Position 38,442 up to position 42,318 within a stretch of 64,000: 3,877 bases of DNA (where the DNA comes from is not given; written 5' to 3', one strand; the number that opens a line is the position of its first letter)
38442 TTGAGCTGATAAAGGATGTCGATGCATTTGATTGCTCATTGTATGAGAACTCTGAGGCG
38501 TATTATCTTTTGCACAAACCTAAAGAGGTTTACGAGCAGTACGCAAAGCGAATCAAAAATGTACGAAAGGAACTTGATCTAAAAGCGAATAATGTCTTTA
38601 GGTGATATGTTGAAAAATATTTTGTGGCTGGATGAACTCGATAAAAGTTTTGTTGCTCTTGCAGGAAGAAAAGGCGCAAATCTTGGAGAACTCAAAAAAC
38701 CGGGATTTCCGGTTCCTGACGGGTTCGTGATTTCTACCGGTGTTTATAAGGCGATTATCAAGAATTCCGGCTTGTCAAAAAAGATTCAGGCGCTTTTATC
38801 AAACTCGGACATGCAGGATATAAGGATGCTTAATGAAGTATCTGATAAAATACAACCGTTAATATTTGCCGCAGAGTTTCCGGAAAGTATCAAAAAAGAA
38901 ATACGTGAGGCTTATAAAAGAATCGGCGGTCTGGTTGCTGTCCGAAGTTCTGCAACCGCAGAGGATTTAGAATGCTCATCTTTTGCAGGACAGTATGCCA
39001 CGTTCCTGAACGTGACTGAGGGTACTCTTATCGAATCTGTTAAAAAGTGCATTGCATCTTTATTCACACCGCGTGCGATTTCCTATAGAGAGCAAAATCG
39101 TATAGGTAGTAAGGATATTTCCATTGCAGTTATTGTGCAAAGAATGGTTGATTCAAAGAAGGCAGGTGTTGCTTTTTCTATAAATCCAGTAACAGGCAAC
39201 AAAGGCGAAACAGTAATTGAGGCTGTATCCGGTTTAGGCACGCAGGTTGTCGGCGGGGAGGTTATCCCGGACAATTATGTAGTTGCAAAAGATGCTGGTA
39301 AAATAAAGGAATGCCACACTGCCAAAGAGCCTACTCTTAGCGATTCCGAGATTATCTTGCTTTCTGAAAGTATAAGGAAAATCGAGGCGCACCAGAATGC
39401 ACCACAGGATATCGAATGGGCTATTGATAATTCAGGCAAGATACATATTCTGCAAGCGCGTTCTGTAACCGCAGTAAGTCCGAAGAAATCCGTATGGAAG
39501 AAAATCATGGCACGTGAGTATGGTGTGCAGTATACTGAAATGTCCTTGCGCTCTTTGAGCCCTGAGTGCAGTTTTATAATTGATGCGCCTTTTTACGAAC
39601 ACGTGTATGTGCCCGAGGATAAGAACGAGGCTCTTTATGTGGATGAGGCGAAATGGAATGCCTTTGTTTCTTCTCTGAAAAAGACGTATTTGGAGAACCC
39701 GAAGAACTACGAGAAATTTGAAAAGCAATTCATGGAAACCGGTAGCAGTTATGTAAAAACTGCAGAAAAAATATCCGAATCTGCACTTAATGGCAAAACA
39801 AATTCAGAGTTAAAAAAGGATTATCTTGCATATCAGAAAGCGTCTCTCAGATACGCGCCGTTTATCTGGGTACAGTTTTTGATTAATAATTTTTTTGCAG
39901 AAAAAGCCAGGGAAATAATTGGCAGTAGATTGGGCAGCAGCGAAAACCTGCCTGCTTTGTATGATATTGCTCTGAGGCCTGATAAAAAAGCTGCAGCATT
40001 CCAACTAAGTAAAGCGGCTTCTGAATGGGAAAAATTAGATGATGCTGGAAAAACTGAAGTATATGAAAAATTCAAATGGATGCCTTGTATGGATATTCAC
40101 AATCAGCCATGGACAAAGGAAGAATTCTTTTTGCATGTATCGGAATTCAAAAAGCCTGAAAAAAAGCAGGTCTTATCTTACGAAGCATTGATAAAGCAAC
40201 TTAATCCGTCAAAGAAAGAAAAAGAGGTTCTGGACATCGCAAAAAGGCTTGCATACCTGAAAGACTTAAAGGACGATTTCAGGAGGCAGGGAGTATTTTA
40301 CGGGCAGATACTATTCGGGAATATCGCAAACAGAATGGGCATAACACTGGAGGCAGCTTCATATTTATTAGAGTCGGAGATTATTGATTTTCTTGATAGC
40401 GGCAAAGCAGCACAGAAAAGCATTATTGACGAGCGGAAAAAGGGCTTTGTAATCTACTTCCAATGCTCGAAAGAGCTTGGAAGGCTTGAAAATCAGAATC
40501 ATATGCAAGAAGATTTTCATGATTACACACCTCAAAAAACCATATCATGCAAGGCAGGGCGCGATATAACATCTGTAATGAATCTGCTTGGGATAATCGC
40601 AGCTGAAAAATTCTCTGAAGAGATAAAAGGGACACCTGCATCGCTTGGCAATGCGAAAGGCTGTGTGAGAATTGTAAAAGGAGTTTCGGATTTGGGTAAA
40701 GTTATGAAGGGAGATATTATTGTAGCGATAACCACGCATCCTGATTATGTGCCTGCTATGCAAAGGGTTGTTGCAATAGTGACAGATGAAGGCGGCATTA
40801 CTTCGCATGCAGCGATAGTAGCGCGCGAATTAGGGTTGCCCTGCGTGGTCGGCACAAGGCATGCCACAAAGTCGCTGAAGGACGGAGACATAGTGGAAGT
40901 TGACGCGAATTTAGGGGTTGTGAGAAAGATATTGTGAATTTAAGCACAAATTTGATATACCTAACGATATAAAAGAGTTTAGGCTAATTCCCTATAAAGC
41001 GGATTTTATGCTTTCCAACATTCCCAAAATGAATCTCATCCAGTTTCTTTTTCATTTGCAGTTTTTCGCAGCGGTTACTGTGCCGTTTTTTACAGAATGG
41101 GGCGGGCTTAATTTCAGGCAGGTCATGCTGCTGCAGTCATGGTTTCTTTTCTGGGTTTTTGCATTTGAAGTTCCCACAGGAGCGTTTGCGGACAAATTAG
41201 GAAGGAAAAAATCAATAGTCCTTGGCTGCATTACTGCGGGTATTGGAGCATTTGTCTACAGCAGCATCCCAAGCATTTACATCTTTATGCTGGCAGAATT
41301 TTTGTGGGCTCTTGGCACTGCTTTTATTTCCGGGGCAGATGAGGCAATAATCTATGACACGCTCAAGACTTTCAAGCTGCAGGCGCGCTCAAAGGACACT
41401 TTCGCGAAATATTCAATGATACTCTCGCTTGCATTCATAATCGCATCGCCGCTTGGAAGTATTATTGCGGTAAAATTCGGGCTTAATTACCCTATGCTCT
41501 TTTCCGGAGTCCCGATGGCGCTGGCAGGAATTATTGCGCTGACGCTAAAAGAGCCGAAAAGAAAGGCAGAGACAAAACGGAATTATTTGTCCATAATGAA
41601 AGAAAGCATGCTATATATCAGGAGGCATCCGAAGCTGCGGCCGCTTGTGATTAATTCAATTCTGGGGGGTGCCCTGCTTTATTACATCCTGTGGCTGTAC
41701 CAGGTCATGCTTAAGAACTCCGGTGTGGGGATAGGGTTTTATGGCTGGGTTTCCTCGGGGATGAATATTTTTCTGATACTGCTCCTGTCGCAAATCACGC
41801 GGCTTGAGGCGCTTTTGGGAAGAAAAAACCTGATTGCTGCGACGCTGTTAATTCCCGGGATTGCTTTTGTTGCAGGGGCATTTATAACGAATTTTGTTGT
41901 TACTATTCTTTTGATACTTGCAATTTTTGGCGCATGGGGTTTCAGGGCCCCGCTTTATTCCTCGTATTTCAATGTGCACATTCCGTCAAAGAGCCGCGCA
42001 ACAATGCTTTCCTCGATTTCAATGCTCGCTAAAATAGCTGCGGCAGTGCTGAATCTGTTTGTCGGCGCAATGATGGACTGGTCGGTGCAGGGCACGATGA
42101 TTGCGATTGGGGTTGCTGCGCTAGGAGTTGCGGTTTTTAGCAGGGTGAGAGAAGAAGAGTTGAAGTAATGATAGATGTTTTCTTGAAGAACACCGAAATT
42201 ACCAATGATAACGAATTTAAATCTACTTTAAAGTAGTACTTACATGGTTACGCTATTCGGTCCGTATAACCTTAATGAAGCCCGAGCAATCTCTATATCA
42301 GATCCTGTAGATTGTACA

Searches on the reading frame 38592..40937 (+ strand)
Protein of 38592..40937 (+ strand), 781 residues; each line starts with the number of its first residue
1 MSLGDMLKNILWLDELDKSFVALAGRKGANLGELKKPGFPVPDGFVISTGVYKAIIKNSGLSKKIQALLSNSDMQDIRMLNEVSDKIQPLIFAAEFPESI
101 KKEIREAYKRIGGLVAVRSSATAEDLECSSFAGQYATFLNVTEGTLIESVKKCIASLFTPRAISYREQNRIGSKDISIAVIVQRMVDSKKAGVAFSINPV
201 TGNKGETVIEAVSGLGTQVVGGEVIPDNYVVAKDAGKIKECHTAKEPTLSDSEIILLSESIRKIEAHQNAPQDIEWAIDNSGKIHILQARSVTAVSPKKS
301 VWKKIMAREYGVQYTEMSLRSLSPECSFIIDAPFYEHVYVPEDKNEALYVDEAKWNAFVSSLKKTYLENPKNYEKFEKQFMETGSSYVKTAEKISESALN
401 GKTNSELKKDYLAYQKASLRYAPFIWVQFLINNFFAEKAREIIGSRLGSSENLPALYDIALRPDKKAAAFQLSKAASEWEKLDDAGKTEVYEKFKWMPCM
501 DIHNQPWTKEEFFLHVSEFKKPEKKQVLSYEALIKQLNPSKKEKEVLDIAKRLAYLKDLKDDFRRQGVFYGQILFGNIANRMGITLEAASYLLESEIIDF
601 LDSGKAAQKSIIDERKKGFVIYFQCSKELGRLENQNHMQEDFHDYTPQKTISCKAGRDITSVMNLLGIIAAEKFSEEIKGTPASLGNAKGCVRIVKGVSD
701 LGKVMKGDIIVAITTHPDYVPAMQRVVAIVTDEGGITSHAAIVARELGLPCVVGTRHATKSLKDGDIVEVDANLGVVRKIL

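Call 54: search_protein_families(library=pfam, proteins=[window:38592-40937:+], max_evalue=0.001)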
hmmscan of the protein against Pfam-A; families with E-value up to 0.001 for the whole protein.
window:38592-40937:+ (781 aa): 2 families
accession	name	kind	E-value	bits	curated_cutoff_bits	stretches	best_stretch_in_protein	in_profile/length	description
PF01326.24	PPDK_N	-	5.8e-86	289.2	27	2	22-245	2-236/328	Pyruvate phosphate dikinase, AMP/ATP-binding domain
PF00391.29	PEP-utilizers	-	2.6e-26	91.5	23.1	1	706-775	3-72/72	PEP-utilising enzyme, mobile domain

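Call 85: search_solved_structures(query=window:38592-40937:+, show_alignments=1, max_evalue=1e-10)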
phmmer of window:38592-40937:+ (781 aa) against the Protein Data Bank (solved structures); distinct sequences matched with E-value up to 1e-10: 18.
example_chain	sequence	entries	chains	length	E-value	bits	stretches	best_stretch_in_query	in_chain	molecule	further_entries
8a8e_A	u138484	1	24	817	7.5e-85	289.1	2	63-247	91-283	Phosphoenolpyruvate synthase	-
9dae_A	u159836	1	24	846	6.5e-79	269.4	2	9-238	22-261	Phosphoenolpyruvate synthase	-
5hv2_A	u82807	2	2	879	4.5e-63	217.1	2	4-301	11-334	Phosphoenolpyruvate synthase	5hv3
5hv1_A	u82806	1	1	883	8.6e-63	216.1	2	10-301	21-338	Phosphoenolpyruvate synthase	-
5fbs_A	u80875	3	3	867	1.1e-62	215.7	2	11-301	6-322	Phosphoenolpyruvate synthase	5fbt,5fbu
2ols_A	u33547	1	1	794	3.2e-59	204.3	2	10-236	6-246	Phosphoenolpyruvate synthase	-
5hv6_A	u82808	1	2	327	2.7e-45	158.3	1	4-293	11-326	Phosphoenolpyruvate synthase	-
9goj_A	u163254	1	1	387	1.6e-41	145.8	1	15-236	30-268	Phosphoenolpyruvate synthase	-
1dik_A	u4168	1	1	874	3.4e-17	65.4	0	95-297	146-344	PYRUVATE PHOSPHATE DIKINASE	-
9pzl_A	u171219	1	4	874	3.5e-17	65.4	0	95-297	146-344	Pyruvate, phosphate dikinase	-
1kbl_A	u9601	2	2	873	4.4e-17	65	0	95-297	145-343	PYRUVATE PHOSPHATE DIKINASE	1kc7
2dik_A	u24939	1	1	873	2.1e-16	62.8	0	680-755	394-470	PROTEIN (PYRUVATE PHOSPHATE DIKINASE)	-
1ggo_A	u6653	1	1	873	2.2e-16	62.7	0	95-297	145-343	PROTEIN (PYRUVATE, PHOSPHATE DIKINASE)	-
2r82_A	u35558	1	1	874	2.5e-16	62.5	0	673-755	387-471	Pyruvate, phosphate dikinase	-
1jde_A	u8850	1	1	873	2.9e-16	62.3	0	95-297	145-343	PYRUVATE, PHOSPHATE DIKINASE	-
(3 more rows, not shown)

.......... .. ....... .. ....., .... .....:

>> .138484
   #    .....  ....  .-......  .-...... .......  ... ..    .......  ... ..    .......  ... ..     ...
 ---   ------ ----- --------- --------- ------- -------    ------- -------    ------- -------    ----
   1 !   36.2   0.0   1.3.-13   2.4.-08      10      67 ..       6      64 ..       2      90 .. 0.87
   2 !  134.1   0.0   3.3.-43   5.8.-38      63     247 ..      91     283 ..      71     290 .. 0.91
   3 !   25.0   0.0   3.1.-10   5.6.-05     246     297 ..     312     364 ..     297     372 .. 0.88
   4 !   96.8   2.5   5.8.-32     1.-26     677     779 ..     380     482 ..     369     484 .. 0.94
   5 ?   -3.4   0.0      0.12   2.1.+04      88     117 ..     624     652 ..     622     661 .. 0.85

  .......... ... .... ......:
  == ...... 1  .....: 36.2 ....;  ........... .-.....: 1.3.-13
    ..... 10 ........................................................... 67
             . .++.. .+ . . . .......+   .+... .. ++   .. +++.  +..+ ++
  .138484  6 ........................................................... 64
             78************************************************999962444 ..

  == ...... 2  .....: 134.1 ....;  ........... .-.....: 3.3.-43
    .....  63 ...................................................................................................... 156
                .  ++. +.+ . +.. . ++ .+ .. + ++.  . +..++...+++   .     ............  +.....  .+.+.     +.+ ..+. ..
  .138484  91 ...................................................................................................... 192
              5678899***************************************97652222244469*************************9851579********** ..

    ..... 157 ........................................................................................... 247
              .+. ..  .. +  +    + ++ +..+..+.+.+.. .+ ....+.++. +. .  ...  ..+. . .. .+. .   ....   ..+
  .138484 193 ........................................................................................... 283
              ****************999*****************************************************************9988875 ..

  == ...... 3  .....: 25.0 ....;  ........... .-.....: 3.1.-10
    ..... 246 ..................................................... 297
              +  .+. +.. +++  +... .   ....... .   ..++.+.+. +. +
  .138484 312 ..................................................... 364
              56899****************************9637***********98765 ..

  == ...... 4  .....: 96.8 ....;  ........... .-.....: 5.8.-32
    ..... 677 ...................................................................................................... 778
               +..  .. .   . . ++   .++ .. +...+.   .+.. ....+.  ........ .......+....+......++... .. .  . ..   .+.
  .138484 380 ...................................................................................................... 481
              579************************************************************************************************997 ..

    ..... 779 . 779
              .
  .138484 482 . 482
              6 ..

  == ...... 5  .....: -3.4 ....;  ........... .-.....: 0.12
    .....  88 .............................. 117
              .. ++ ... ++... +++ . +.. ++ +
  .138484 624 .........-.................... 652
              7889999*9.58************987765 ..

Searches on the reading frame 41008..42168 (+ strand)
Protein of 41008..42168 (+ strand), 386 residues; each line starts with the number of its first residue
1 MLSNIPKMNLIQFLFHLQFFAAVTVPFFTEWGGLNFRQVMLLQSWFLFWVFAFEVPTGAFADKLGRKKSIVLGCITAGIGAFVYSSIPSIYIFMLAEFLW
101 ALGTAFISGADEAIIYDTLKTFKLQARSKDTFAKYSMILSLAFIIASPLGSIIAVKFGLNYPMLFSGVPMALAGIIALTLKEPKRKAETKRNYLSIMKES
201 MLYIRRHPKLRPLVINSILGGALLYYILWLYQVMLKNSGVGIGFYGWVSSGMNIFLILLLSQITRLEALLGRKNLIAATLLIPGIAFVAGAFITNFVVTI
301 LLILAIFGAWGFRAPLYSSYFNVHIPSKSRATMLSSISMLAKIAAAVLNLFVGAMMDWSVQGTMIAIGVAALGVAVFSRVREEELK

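Call 54: search_protein_families(library=pfam, proteins=[window:41008-42168:+], max_evalue=0.001)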
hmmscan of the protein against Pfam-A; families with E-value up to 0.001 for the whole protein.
window:41008-42168:+ (386 aa): 1 family
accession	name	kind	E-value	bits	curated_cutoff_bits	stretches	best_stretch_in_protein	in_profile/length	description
PF07690.21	MFS_1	-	1.8e-22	80.2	33.4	2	11-231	4-226/347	Major Facilitator Superfamily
